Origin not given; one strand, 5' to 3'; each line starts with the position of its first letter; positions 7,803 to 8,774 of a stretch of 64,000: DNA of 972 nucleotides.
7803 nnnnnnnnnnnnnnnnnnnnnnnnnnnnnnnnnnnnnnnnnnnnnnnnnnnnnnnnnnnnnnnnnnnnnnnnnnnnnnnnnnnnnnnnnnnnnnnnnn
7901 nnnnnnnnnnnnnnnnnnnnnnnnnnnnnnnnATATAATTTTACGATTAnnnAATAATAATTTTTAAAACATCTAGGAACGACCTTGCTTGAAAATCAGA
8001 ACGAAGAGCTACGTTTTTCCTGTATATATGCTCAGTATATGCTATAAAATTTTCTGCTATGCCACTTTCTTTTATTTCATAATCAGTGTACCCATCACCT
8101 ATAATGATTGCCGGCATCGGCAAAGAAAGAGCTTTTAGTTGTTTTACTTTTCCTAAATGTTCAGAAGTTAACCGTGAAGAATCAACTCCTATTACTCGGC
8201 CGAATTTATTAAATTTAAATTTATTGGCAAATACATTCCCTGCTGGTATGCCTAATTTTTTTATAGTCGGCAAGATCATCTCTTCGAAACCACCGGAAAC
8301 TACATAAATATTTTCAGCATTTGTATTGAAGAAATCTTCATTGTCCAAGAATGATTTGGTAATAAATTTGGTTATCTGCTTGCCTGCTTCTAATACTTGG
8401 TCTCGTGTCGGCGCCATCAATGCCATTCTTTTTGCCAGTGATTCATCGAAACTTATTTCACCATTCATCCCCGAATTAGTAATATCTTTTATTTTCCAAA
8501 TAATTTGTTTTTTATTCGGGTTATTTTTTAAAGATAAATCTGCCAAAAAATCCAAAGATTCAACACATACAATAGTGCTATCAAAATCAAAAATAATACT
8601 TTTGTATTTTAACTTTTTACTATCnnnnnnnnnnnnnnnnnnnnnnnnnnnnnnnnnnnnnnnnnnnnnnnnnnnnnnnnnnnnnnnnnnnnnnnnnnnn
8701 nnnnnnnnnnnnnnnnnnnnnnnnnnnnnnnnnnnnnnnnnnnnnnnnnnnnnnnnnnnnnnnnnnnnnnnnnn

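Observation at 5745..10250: Serine operon bracketed by ~80-bp direct repeats and containing an FAD-oxidase / phosphoserine-phosphatase fusion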

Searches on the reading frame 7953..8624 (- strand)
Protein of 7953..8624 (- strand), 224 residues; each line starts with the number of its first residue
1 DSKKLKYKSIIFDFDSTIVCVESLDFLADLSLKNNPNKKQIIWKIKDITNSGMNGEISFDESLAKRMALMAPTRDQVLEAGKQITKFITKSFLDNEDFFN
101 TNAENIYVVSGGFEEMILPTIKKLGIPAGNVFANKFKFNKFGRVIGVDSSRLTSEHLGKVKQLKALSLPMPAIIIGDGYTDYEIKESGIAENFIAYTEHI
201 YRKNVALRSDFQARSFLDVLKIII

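Call 24: find_homologous_proteins(query=window:7953-8624:-, max_evalue=0.00001)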
Query seq(224 aa) (224 aa): 675 proteins with E <= 0.00001 among 919 candidates; the best 120 are listed.
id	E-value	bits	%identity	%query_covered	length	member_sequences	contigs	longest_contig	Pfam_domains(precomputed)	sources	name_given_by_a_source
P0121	2.9e-87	310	66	98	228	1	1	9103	PF00702.33,PF12710.14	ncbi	-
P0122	7.6e-87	308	66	98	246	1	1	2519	PF00702.33,PF12710.14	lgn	-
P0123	1.4e-85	304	64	98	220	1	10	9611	PF12710.14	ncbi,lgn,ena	-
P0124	7.4e-84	299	63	98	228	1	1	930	PF12710.14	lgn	-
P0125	1.3e-81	291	60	98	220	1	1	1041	PF00702.33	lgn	-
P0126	3.3e-76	274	57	99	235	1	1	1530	PF12710.14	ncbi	-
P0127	5.0e-56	208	46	96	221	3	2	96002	PF00702.33,PF12710.14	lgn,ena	-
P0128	1.7e-55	206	46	98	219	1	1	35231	PF12710.14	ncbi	-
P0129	4.6e-55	205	49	96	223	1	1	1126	PF00702.33,PF12710.14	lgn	-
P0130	1.8e-54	203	47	94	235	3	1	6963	PF00702.33,PF12710.14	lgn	-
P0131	2.6e-54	202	48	93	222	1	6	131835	PF00702.33,PF12710.14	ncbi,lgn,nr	ncbi:MAG TPA: HAD-IB family phosphatase [Candidatus Chromulinivoraceae bacterium]|nr:HAD-IB family p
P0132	3.2e-54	202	48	93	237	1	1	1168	PF00702.33,PF12710.14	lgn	-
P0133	4.3e-54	201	47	95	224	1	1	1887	PF00702.33,PF12710.14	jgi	jgi:D-3-phosphoglycerate dehydrogenase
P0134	4.6e-54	201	46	96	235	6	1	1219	PF00702.33,PF12710.14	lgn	-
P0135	8.4e-54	200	50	95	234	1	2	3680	PF00702.33,PF12710.14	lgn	-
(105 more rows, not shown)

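Call 25: find_encoding_contigs(protein=P0121, flank=8000, max_places=3)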
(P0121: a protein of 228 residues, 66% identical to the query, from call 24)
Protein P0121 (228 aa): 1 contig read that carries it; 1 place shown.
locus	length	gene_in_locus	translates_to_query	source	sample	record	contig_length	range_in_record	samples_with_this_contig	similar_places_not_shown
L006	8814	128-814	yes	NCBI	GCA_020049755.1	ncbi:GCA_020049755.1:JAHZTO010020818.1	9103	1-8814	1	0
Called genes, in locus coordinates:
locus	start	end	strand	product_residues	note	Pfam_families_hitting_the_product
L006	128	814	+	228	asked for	PF00702:Hydrolase (weak), PF12710:HAD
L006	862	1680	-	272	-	-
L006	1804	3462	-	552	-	PF06418:CTP_synth_N, PF00117:GATase, PF07722:Peptidase_C26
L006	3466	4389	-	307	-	PF18075:FtsX_ECD, PF02687:FtsX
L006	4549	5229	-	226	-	PF02463:SMC_N (weak), PF00005:ABC_tran, PF00931:NB-ARC (faint), PF13304:AAA_21 (weak)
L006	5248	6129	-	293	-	PF03462:PCRF, PF00472:RF-1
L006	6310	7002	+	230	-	-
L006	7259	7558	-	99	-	-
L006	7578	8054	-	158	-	PF18914:DUF5666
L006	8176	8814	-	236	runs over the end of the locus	PF00535:Glycos_transf_2, PF10111:Glyco_tranf_2_2 (weak), PF13641:Glyco_tranf_2_3, PF13506:Glyco_transf_21 (faint), PF13632:Glyco_trans_2_3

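Call 26: find_encoding_contigs(protein=P0123, flank=8000, max_places=4)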
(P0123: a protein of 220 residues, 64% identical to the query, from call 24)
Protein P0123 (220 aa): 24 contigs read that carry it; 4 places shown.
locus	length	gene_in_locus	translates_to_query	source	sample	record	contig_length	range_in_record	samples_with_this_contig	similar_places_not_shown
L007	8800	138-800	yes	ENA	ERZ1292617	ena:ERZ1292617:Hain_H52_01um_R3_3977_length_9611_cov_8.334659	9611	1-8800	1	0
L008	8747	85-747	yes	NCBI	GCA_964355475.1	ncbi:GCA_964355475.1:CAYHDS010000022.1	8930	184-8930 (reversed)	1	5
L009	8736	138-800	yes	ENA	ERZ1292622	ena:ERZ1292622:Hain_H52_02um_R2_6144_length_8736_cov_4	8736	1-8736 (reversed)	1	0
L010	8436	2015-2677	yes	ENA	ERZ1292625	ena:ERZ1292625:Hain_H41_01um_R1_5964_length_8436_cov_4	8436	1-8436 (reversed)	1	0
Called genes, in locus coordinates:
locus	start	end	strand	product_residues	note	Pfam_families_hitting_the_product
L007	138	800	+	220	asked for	PF12710:HAD (weak)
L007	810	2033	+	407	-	PF00389:2-Hacid_dh, PF03446:NAD_binding_2 (faint), PF02826:2-Hacid_dh_C, PF22629:ACT_AHAS_ss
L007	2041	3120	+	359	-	PF00266:Aminotran_5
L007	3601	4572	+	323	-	PF00389:2-Hacid_dh, PF02826:2-Hacid_dh_C, PF03446:NAD_binding_2 (weak)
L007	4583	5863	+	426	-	PF13660:DUF4147, PF05161:MOFRL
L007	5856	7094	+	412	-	PF03952:Enolase_N, PF00113:Enolase_C, PF13378:MR_MLE_C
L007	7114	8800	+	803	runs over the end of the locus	PF01326:PPDK_N, PF00391:PEP-utilizers, PF02896:PEP-utilizers_C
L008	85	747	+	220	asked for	PF12710:HAD (weak)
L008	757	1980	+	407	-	PF00389:2-Hacid_dh, PF03446:NAD_binding_2 (faint), PF02826:2-Hacid_dh_C, PF22629:ACT_AHAS_ss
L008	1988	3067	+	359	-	PF00266:Aminotran_5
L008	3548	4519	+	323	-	PF00389:2-Hacid_dh, PF02826:2-Hacid_dh_C, PF03446:NAD_binding_2 (weak)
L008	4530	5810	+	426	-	PF13660:DUF4147, PF05161:MOFRL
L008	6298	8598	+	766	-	PF01326:PPDK_N, PF00391:PEP-utilizers, PF02896:PEP-utilizers_C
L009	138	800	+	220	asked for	PF12710:HAD (weak)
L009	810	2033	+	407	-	PF00389:2-Hacid_dh, PF03446:NAD_binding_2 (faint), PF02826:2-Hacid_dh_C, PF22629:ACT_AHAS_ss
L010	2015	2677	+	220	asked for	PF12710:HAD (weak)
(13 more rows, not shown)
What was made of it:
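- On Phosphoserine phosphatase (HAD-IB, SerB/PSPH type): Fusions of this HAD domain to 2-Hacid_dh also exist (calls 24, 26).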

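Call 75: find_encoding_contigs(protein=P0122, flank=3000, max_places=3)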
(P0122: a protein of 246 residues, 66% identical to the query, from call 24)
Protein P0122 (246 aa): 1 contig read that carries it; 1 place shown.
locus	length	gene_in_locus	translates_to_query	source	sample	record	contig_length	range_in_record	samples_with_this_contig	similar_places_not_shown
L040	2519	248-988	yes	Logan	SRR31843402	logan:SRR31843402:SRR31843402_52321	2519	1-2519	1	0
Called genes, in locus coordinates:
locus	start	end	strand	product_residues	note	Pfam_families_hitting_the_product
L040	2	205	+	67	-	?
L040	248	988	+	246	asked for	PF00702:Hydrolase (weak), PF12710:HAD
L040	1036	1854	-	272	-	-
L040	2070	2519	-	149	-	?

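Call 76: find_encoding_contigs(protein=P0127, flank=6000, max_places=2)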
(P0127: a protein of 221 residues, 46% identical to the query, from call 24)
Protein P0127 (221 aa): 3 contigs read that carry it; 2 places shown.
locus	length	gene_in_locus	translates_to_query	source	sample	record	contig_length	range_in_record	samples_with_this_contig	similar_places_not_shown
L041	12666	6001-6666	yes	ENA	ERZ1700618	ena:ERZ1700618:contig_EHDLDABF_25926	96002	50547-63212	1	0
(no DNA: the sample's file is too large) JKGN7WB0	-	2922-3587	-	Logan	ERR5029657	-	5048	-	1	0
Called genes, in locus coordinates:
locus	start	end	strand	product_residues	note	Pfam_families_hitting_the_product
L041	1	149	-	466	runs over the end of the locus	PF00155:Aminotran_1_2, PF01053:Cys_Met_Meta_PP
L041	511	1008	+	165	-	PF00027:cNMP_binding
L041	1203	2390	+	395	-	PF12704:MacB_PCD, PF02687:FtsX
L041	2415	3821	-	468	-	PF01370:Epimerase, PF05368:NmrA, PF13460:NAD_binding_10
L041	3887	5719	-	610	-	PF00753:Lactamase_B (faint), PF12706:Lactamase_B_2, PF23023:Anti-Pycsar_Apyc1, PF00072:Response_reg (faint), PF01590:GAF, PF13185:GAF_2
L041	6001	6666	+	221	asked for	PF00702:Hydrolase, PF12710:HAD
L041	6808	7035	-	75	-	-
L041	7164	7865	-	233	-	PF00027:cNMP_binding, PF13545:HTH_Crp_2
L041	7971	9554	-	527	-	PF13583:Reprolysin_4 (faint), PF13688:Reprolysin_5, PF13582:Reprolysin_3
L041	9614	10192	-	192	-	-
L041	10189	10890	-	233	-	PF04542:Sigma70_r2, PF08281:Sigma70_r4_2, PF04545:Sigma70_r4 (weak), PF13384:HTH_23 (weak)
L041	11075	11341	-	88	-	-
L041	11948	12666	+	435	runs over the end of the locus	PF01694:Rhomboid, PF08551:DUF1751 (weak)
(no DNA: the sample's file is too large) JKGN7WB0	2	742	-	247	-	?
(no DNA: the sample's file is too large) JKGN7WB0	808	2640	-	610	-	PF00753:Lactamase_B (faint), PF12706:Lactamase_B_2, PF23023:Anti-Pycsar_Apyc1, PF00072:Response_reg (faint), PF01590:GAF, PF13185:GAF_2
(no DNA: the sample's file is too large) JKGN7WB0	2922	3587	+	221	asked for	PF00702:Hydrolase, PF12710:HAD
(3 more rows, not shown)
